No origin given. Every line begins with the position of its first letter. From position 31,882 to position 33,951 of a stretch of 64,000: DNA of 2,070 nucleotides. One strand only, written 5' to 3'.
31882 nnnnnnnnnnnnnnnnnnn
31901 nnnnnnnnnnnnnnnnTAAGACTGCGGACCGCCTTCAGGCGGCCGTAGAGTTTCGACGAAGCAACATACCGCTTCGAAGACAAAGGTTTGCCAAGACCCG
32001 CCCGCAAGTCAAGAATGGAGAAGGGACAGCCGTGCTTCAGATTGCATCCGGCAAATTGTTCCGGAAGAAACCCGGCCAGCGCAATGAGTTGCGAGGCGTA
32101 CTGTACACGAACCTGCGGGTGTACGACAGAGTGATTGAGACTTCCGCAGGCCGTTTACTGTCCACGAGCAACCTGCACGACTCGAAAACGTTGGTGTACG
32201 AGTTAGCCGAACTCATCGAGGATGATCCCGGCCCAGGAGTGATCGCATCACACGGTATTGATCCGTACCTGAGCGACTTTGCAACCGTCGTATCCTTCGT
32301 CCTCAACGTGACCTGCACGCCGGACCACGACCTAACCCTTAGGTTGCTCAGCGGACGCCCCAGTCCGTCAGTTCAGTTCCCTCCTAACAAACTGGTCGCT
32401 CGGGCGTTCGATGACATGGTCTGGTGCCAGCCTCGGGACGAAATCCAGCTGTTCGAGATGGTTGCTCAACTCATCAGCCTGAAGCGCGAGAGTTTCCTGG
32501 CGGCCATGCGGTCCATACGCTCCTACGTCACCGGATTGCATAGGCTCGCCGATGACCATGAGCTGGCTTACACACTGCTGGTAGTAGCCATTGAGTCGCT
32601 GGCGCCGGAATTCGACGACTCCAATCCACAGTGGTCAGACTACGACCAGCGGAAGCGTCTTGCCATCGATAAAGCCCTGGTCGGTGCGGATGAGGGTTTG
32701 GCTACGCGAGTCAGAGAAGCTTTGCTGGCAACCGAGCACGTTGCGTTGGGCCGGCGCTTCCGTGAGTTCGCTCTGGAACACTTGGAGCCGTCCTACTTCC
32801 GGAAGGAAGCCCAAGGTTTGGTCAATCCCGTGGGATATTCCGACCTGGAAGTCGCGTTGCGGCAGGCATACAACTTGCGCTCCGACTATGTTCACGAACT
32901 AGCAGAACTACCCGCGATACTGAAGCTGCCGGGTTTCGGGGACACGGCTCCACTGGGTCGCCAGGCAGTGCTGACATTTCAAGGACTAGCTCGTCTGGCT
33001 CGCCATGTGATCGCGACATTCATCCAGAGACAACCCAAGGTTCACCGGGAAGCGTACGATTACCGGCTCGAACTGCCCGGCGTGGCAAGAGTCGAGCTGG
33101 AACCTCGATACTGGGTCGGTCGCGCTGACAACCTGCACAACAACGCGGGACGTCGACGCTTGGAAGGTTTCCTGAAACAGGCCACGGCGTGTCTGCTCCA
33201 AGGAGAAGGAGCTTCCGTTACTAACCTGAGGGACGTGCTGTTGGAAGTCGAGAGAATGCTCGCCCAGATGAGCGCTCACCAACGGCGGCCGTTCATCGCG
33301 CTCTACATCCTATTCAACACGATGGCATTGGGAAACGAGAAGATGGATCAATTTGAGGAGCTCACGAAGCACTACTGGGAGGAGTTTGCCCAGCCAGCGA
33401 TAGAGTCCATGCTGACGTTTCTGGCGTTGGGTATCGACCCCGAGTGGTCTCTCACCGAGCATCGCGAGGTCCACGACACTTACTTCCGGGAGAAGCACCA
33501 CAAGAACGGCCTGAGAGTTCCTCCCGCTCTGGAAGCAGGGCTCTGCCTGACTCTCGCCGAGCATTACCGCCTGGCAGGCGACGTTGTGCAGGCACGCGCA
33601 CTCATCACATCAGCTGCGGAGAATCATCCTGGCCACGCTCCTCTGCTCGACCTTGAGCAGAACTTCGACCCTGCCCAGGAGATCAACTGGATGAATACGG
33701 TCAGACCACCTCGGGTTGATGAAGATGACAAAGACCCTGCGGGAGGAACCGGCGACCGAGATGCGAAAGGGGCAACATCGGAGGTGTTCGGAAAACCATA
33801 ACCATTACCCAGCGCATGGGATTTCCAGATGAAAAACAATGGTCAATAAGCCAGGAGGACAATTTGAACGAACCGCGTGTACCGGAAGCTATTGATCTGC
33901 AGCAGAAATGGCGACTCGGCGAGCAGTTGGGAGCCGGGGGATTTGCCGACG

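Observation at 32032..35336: HEPN-motif protein adjacent to a Ser/Thr kinase with novel C-terminal domain (split Ire1/RNase L-like logic)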

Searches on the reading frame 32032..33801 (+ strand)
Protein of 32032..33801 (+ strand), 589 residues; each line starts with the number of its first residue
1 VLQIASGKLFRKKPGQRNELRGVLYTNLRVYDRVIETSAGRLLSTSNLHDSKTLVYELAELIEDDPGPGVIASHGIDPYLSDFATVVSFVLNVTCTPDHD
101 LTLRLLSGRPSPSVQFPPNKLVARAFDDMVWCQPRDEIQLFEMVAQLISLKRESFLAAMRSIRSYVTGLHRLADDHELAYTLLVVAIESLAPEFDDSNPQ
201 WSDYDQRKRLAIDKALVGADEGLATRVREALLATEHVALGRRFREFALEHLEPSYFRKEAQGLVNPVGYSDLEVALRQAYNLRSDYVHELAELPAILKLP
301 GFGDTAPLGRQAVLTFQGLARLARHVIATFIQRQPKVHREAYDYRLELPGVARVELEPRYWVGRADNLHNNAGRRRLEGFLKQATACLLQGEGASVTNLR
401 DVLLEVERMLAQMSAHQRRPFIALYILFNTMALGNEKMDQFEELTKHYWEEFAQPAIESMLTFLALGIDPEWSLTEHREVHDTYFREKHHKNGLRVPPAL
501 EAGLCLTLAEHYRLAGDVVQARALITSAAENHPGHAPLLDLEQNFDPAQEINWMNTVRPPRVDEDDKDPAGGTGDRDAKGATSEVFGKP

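Call 6: search_protein_families(library=pfam, proteins=[window:32032-33801:+], max_evalue=1)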
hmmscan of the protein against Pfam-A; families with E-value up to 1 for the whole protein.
window:32032-33801:+ (589 aa): 1 family
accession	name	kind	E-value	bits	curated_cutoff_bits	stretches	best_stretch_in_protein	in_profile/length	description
PF13428.12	TPR_14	-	0.061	14.5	23.5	1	506-538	5-37/44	Tetratricopeptide repeat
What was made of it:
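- On TPR repeat proteins (C-terminal part of A): The window protein scores TPR_14 at 14.5 bits against a cutoff of 23.5 (call 6).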

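Call 7: search_protein_families(library=padloc, proteins=[window:32032-33801:+], max_evalue=1)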
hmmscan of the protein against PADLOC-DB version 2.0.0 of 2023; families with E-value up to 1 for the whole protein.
window:32032-33801:+ (589 aa): 0 families

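Call 8: search_protein_families(library=ncbifam, proteins=[window:32032-33801:+], max_evalue=1)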
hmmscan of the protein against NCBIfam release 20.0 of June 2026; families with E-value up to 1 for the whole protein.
window:32032-33801:+ (589 aa): 0 families

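Call 9: find_homologous_proteins(query=window:32032-33801:+)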
Query window:32032-33801:+ (589 aa): 468 proteins with E <= 0.001 among 8000 candidates; the best 120 are listed.
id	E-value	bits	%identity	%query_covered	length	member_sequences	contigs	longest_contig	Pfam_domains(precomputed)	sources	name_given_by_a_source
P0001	0.0e+0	1310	98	100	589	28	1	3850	-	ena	-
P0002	0.0e+0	1127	84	99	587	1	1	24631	-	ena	-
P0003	0.0e+0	1062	79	100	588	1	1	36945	-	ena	-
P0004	6.9e-289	978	76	96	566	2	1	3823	-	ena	-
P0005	1.5e-286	970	74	97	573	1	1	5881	-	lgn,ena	-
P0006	3.3e-286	969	74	96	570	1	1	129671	-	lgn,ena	-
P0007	6.8e-286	968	75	96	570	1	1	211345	-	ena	-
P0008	3.1e-281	952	72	100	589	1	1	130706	-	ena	-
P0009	2.2e-277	940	71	98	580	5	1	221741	-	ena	-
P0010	1.6e-275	934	70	100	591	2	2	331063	-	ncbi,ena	-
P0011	5.3e-270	915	70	100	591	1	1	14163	-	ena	-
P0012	3.9e-269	912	71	96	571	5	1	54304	-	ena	-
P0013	5.4e-264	895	69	100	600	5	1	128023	-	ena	-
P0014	1.1e-263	894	71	96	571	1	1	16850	-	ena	-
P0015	1.1e-254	865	66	99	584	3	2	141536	-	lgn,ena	-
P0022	2.0e-228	778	63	97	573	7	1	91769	-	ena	-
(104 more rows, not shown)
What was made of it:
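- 32032..33801 (+): Gene A: 589-aa protein of a large uncharacterised family, with three predicted regions. More than 468 relatives, all labelled hypothetical (call 9).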

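Call 13: find_related_loci(query=A1, collection=genome_contigs, flank=10000)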
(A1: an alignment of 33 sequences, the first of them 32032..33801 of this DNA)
Query A1 (589 aa) in genome_contigs; peptide patterns used: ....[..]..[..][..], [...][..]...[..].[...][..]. (x = any residue, [..] = any of these).
128 stretches matched a pattern; 37 encode a relative of the query (tblastn E <= 1e-3); 37 distinct loci.
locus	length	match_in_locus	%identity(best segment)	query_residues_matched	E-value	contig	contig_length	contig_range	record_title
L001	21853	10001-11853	77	1-580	0e+0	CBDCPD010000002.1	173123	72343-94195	MAG: Dehalococcoidia bacterium isolate 65858962-d3d5-450c-8d97-e4733050bb2d genome assembly, contig: contig_2, whole gen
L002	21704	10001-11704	53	1-566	0e+0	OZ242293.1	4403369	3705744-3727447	MAG: Chloroflexota bacterium isolate 52ff3f9d-f017-45e4-ba4f-ef8953291d95 genome assembly, chromosome: 1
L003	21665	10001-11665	55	1-553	0e+0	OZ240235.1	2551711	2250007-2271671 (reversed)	MAG: Dehalococcoidia bacterium isolate ed65c047-e145-42da-9344-7ae81f1092be genome assembly, chromosome: 1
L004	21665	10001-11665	55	1-553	0e+0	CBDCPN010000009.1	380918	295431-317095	MAG: Dehalococcoidia bacterium isolate 77b6deb3-c992-4f46-a2a9-38a77cc1bbdf genome assembly, contig: contig_9, whole gen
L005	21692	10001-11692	54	1-560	0e+0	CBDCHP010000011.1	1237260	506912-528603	MAG: Geminicoccaceae bacterium isolate 44459c5e-091d-4575-a5e1-810f64e7e4a0 genome assembly, contig: contig_11, whole ge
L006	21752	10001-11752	52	1-575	0e+0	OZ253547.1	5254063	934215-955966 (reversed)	MAG: Candidatus Versatilivorator sp. isolate 027cd1c3-4ec4-432d-9d93-376aaa34f9fd genome assembly, chromosome: 1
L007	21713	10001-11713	53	1-564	0e+0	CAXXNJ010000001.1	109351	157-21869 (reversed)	MAG: Dehalococcoidia bacterium isolate 9ad22531-bf69-4ddd-ada6-f90d651dccb2 genome assembly, contig: contig_1, whole gen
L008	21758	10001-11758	51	1-582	0e+0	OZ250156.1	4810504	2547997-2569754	MAG: Dehalococcoidia bacterium isolate e5f5fd38-eeba-48ed-b54a-83455fc2a46d genome assembly, chromosome: 1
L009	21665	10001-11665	53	1-553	0e+0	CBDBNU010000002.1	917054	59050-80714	MAG: Dehalococcoidia bacterium isolate 71a96c89-020c-4782-a771-d9249ff8f4bc genome assembly, contig: contig_2, whole gen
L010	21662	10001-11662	53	1-553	0e+0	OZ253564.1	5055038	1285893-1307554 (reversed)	MAG: Candidatus Spongiisociaceae bacterium isolate 3199cb9c-bc02-48ac-8040-05c45f89f65c genome assembly, chromosome: 1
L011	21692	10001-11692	50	1-557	2e-170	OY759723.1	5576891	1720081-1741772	MAG: Caldilineaceae bacterium isolate cb27a3f3-5ea9-4825-a433-acfe24f43893 genome assembly, chromosome: 1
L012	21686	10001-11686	48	1-559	2e-166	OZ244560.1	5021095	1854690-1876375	MAG: Candidatus Azotimanducaceae bacterium isolate 0692c290-e5a6-45a5-9c05-b220158016a7 genome assembly, chromosome: 1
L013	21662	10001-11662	50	1-553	7e-177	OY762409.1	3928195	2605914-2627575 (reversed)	MAG: Dehalococcoidia bacterium isolate 38c4f93b-5868-4cd3-8e0a-f10fb6dda0e3 genome assembly, chromosome: 1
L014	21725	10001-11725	47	1-568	1e-162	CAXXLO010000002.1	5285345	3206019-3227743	MAG: Caldilineaceae bacterium isolate 99c2e195-4bff-45e2-bb48-833f95f6ab02 genome assembly, contig: contig_2, whole geno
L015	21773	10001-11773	70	1-589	0e+0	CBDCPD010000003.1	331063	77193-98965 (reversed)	MAG: Dehalococcoidia bacterium isolate 65858962-d3d5-450c-8d97-e4733050bb2d genome assembly, contig: contig_3, whole gen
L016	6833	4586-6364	46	1-585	3e-151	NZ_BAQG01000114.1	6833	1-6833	Gluconacetobacter azotocaptans DSM 13594, whole genome shotgun sequence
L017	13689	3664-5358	45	1-561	2e-150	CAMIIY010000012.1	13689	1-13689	MAG: uncultured Oceanospirillaceae bacterium isolate pLqTxt3hL3_bin.1.MAG genome assembly, contig: NODE_69_length_13689_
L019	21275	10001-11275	57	1-423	4e-147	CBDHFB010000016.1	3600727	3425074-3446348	MAG: Dehalococcoidia bacterium isolate 5892fe59-49e4-48a8-8c95-40c51a55cd3e genome assembly, contig: contig_12, whole ge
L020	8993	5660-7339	41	1-559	1e-122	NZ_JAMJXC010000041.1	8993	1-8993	Xanthobacter aminoxidans strain ATCC BAA-299 NODE_41_length_8993_cov_403.079968, whole genome shotgun sequence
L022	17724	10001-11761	40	1-583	2e-117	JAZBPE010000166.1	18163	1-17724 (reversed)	MAG: Erythrobacter sp. isolate bin.337 k117_5240964, whole genome shotgun sequence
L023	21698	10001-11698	40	1-564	2e-113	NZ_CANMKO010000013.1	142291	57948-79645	Uncultured Pelagimonas sp. isolate 533.fasta NODE_13, whole genome shotgun sequence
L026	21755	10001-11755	48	1-584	5e-168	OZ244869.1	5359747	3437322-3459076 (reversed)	MAG: uncultured Candidatus Binatia bacterium isolate 4a3a7036-e571-4a1a-a60d-b403d30aaf4e genome assembly, chromosome: 1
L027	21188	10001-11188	46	157-553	4e-105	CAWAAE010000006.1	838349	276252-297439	MAG: uncultured Alphaproteobacteria bacterium isolate MFD01716.bin.1.49 genome assembly, contig: contig_39580, whole gen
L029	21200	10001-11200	44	1-397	4e-96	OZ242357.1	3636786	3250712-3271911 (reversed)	MAG: Pseudomonadales bacterium isolate 7205e55f-24b8-4b69-9cd3-4ba8f95682cb genome assembly, chromosome: 1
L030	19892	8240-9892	32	1-541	5e-71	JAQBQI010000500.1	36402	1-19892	MAG: Myxococcaceae bacterium isolate RYN_369 scaffold_2535816, whole genome shotgun sequence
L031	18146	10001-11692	31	1-552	1e-58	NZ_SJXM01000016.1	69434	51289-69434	Aeromicrobium sp. IC_218 NODE_16_length_69434_cov_42.887183, whole genome shotgun sequence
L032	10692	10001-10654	45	1-216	4e-54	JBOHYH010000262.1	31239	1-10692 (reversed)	MAG: Arenimonas sp. isolate H1-B1_maxbin2.bin.233 k127_2542606, whole genome shotgun sequence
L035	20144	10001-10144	75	1-47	1e-13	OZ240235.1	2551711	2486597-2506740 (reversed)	MAG: Dehalococcoidia bacterium isolate ed65c047-e145-42da-9344-7ae81f1092be genome assembly, chromosome: 1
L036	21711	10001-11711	43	1-563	7e-100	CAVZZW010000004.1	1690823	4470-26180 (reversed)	MAG: uncultured Gammaproteobacteria bacterium isolate MFD05513.bin.1.166 genome assembly, contig: contig_8199, whole gen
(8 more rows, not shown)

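Call 19: predict_structure(alignment_id=A1)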
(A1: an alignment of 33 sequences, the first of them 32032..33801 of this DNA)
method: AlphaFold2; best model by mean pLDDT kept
length: 589 residues; sequences in the alignment: 33
mean_pLDDT: 85.6   pTM: 0.59
mean pLDDT of the five models: 85.6, 83.1, 83.0, 79.8, 78.5
residues with pLDDT >= 90: 320; 70-90: 211; 50-70: 26; < 50: 32
segments of 3 or more residues with pLDDT < 50: 350-352, 563-589
pLDDT, mean of each block of 10 residues (from residue 1): 87 88 93 89 77 89 77 84 97 94 86 88 91 92 96 94 97 94 95 66 79 86 86 77 91 90 86 90 88 91 87 94 97 92 65 61 84 91 88 84 92 91 94 84 92 94 92 95 90 87 96 95 96 89 93 84 40 30 28
secondary structure, 60 per line:
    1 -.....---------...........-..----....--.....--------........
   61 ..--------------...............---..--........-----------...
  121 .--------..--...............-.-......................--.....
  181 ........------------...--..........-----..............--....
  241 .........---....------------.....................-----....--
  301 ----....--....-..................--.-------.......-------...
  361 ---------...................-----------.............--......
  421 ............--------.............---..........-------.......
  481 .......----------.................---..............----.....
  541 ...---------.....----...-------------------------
elements in order: H2-6 E16-26 E34-37 E40-44 E53-62 H77-91 H99-106 H118-121 H134-148 H152-173 H176-188 H206-215 H221-234 H237-249 H253-256 H269-289 H295-298 E305-308 E311-314 H316-333 H344-350 H370-388 H400-412 H415-432 H441-453 H457-466 H474-487 H498-514 H518-531 H536-543 H553-557
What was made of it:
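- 32032..33801 (+): AF2 model pLDDT 85.6 (call 19).
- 32032..32409 (+): A residues 1-126: N-terminal mixed beta/alpha region, unassigned. Strands 16-26, 34-37, 40-44 and 53-62 and helices 77-91 and 99-106 in the AF2 model (call 19).
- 33109..33711 (+): A residues ~360-560: C-terminal alpha-helical repeat (TPR-like) domain, proposed sensor or interaction module. Helices 370-557 in the AF2 model (call 19).
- On TPR repeat proteins (C-terminal part of A): The region is helical-repeat in the AF2 model (call 19).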

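Call 21: search_protein_families(library=pfam, proteins=[L003:9063-9899:+, L008:8983-9858:+, L016:3596-4432:+, L026:9119-9967:+, L036:9028-9906:+, L009:8907-9944:+, L031:9023-9688:+, L006:8224-9975:+, L010:8415-9341:+, L032:8866-9681:+], max_evalue=0.01)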
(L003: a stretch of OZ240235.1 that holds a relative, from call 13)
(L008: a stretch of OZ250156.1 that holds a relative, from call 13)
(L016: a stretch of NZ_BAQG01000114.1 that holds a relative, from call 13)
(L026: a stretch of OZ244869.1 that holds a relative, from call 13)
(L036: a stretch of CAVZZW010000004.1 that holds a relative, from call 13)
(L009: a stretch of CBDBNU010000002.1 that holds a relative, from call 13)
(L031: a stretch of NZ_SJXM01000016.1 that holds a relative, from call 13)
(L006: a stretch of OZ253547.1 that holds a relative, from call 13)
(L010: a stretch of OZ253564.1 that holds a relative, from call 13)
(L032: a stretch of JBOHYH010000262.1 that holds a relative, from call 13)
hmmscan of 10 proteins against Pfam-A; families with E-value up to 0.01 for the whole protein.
L003:9063-9899:+ (278 aa): 0 families

L008:8983-9858:+ (291 aa): 0 families

L016:3596-4432:+ (278 aa): 1 family
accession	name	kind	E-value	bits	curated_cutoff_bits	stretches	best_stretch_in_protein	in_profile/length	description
PF20247.3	DUF6602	-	6.6e-14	52.1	27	1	26-126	2-101/104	Domain of unknown function (DUF6602)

L026:9119-9967:+ (282 aa): 1 family
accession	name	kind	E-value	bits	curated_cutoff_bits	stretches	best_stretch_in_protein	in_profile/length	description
PF21716.3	dnstrm_HI1420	-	6.2e-18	64.9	27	1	204-271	21-88/90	Probable addiction module antidote protein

L036:9028-9906:+ (292 aa): 0 families

L009:8907-9944:+ (345 aa): 1 family
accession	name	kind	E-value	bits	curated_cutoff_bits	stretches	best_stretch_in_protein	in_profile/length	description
PF08843.17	AbiEii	-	1.8e-31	110.3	22.5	1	44-328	3-237/238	Nucleotidyl transferase AbiEii toxin, Type IV TA system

L031:9023-9688:+ (221 aa): 1 family
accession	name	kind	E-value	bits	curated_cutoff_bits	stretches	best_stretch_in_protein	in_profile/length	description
PF08808.17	RES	-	1.8e-12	48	23.2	1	34-180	3-143/157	RES domain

L006:8224-9975:+ (583 aa): 1 family
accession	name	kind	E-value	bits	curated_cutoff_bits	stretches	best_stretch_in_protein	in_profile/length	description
PF01420.25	Methylase_S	-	2.7e-19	70.5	22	2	477-565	77-163/168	Type I restriction modification DNA specificity domain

L010:8415-9341:+ (308 aa): 1 family
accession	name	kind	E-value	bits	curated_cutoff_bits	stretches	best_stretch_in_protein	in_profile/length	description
PF06114.19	Peptidase_M78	-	6.6e-05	23.1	22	1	105-202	31-122/123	IrrE N-terminal-like domain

L032:8866-9681:+ (271 aa): 1 family
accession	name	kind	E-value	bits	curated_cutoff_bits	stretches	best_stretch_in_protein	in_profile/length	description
PF12637.14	TSCPD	-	7.8e-09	36.2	22.8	1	59-163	3-88/88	TSCPD domain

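Call 23: fold_search(model_id=the predicted structure, library=pdb)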
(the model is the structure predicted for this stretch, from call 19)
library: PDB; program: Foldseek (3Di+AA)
matches with E <= 10: 383; with E <= 0.001: 0
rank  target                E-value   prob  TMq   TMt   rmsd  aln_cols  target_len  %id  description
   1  7shq_A                3.0e-01  0.20  0.11  0.12  25.3       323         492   12  Structure of a functional construct of eukaryotic elongation factor 2 kinase in complex with calmodulin. (released 2022-04-06)
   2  8fny_A                3.9e-01  0.18  0.11  0.13  25.2       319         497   12  Nucleotide-bound structure of a functional construct of eukaryotic elongation factor 2 kinase. (released 2023-05-03)
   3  9pcq_A                4.2e-01  0.28  0.12  0.14  15.7       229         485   14  Phosphorylation of a Conserved Aspartate at the Eukaryotic Elongation Factor 2 Kinase Catalytic Site (released 2026-03-04)
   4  4ynd                  5.5e-01  0.14  0.14  0.18  26.2       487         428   10  The Discovery of A-893, A New Cell-Active Benzoxazinone Inhibitor of Lysine Methyltransferase SMYD2 (released 2015-05-20)
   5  1key_D                5.7e-01  0.20  0.12  0.22  15.4       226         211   12  Crystal Structure of Mouse Testis/Brain RNA-binding Protein (TB-RBP) (released 2002-07-03)
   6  3s7b                  5.7e-01  0.12  0.13  0.17  26.1       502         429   12  Structural Basis of Substrate Methylation and Inhibition of SMYD2 (released 2011-08-10)
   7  8fny_C                7.1e-01  0.28  0.12  0.14  15.9       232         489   12  Nucleotide-bound structure of a functional construct of eukaryotic elongation factor 2 kinase. (released 2023-05-03)
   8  7zub_C                8.1e-01  0.47  0.12  0.20  14.2       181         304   10  Cryo-EM structure of the indirubin-bound Hsp90-XAP2-AHR complex (released 2022-11-23)
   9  4xif_A                8.5e-01  0.57  0.15  0.13   8.1       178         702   15  Human OGT in complex with UDP-5S-GlcNAc and substrate peptide (keratin-7) (released 2015-08-05)
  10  6qzr_D                8.8e-01  0.20  0.11  0.23  12.1       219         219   14  14-3-3 sigma in complex with FOXO1 pT24 peptide (released 2019-07-31)
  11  1wy6                  9.2e-01  0.41  0.12  0.32  11.6       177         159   14  Crystal Structure of Hypothetical Protein [ST1625p] from Hyperthermophilic Archaeon Sulfolobus tokodaii (released 2005-02-15)
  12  8hmc_C                9.2e-01  0.09  0.13  0.12  25.0       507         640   11  base module state 1 of Tetrahymena IFT-A (released 2023-06-14)
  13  8gm5_A                9.6e-01  0.25  0.12  0.13  14.5       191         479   13  Functional construct of the Eukaryotic elongation factor 2 kinase bound to Calmodulin, ADP and to the A-484954 inhibit (released 2023-05-31)
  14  4wnd_A                9.6e-01  0.20  0.15  0.24  27.0       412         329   14  Crystal structure of the TPR domain of LGN in complex with Frmpd4/Preso1 at 1.5 Angstrom resolution (released 2015-09-16)
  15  8i9w_CT               9.6e-01  0.06  0.11  0.13  25.1       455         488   12  Cryo-EM structure of a Chaetomium thermophilum pre-60S ribosomal subunit - Dbp10-3 (released 2023-05-17)
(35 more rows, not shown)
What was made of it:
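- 33109..33711 (+): The best Foldseek PDB hits, all non-significant, include TPR proteins (call 23).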

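Call 24: search_solved_structures(query=A1, max_evalue=10)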
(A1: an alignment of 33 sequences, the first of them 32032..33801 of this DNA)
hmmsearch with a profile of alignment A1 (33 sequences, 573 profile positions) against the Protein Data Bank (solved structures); distinct sequences matched with E-value up to 10: 0.

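Call 34: search_protein_representatives(alignment_id=A1)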
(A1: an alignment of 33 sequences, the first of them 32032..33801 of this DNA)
Query: 33 sequences, 573 profile positions. Proteins with E-value up to 0.001 (for the whole library): 1212; up to 1e-10: 812; up to 1e-30: 522. The best 150 are listed.
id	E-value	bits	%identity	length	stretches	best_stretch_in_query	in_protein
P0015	1.7e-275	931.5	-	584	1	1-568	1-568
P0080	3.6e-256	867.6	-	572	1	1-564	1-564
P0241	4.2e-242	821.2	-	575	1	1-569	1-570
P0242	9.1e-223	757.4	-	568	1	1-562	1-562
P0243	2.9e-215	732.6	-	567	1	1-565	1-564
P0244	1.2e-208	710.8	-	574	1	1-568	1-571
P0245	1.4e-207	707.3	-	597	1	1-562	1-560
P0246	1.1e-205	701.0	-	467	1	1-435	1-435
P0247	5.6e-202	688.7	-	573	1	1-565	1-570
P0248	1.4e-201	687.5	-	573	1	1-560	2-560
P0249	5.7e-193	659.0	-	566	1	1-560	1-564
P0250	1.5e-192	657.7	-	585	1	1-566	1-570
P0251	2.9e-192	656.7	-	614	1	1-563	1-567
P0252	2.7e-189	646.9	-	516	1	51-562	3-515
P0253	1.2e-183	628.2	-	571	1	1-565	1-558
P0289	9.5e-157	539.4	-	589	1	1-561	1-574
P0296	1.3e-150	519.1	-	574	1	1-569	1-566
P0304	6.8e-146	503.6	-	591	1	1-566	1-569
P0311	6.5e-140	483.8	-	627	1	1-556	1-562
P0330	2.3e-130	452.3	-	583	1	1-556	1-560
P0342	2.4e-120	419.2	-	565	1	1-550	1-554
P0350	9.8e-118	410.6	-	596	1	1-549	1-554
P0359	5.0e-113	395.1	-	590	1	1-547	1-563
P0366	2.0e-109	383.2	-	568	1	1-542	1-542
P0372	6.4e-106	371.6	-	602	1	1-546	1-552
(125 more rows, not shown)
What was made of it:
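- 32032..33801 (+): 1212 cluster representatives at 50% identity, mostly ~570 aa (call 34).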

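Call 38: find_encoding_contigs(protein=P0003, flank=6000, max_places=1)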
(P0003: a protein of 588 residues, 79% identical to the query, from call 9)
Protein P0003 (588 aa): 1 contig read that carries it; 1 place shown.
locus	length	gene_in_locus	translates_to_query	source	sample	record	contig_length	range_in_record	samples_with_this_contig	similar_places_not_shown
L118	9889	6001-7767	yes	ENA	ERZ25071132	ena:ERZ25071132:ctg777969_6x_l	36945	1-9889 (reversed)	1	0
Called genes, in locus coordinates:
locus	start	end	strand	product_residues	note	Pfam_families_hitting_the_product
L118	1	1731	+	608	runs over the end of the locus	-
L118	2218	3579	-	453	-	PF13546:DDE_5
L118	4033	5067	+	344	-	PF13545:HTH_Crp_2, PF09952:AbiEi_2 (weak)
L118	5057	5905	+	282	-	-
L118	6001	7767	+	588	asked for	-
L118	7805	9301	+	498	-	PF00069:Pkinase, PF07714:PK_Tyr_Ser-Thr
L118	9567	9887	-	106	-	?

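Call 39: find_encoding_contigs(protein=P0006, flank=6000, max_places=1)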
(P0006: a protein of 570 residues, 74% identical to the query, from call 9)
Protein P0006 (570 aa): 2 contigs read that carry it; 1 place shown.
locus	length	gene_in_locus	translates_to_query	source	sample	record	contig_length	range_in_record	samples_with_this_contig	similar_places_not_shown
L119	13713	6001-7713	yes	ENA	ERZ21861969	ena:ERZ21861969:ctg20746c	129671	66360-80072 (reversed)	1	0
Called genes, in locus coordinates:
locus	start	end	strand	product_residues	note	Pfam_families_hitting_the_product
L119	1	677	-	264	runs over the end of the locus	-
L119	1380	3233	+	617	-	PF12762:DDE_Tnp_IS1595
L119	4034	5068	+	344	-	PF13545:HTH_Crp_2 (weak), PF09952:AbiEi_2 (weak)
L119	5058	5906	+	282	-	-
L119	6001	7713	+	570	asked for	-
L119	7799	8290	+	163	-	-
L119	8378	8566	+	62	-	-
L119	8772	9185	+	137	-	PF24838:8xMP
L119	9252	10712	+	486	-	PF27155:Y4rL_C, PF00665:rve (weak), PF22483:Mu-transpos_C_2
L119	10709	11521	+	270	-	PF01695:IstB_IS21, PF00308:Bac_DnaA (weak)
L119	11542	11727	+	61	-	PF24838:8xMP (weak)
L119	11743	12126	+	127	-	-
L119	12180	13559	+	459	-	-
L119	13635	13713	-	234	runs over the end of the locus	-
